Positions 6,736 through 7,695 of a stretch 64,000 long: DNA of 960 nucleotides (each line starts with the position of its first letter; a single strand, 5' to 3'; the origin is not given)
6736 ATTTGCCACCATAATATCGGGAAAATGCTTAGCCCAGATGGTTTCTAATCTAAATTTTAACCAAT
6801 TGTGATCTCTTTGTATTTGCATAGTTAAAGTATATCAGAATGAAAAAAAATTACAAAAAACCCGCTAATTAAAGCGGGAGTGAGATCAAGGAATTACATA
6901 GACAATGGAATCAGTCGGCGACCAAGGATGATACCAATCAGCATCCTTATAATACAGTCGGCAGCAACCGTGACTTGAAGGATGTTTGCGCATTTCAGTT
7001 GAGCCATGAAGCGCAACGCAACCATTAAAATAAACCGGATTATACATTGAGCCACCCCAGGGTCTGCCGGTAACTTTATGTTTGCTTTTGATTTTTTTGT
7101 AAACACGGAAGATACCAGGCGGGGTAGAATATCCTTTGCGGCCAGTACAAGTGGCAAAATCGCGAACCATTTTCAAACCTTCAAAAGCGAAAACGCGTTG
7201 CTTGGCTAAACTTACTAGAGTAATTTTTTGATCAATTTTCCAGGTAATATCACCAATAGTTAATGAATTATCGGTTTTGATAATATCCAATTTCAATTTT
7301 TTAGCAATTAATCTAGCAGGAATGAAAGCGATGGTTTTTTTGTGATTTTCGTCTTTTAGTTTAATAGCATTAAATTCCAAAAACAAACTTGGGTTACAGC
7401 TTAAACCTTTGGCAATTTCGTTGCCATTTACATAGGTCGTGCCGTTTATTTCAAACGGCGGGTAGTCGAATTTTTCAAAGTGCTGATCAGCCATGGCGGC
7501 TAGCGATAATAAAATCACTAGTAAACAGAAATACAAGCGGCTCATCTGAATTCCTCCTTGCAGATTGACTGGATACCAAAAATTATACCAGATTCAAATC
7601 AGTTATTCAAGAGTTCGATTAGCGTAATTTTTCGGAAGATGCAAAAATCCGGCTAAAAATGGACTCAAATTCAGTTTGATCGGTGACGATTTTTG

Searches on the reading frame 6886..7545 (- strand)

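Call 35: search_protein_families(library=pfam, proteins=[window:6886-7545:-], max_evalue=0.00001)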
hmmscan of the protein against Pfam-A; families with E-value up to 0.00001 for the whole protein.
window:6886-7545:- (219 aa): 1 family
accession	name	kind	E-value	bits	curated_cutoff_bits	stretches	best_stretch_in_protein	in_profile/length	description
PF03734.19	YkuD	-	6.9e-16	59.6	23.4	1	108-217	3-146/146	L,D-transpeptidase catalytic domain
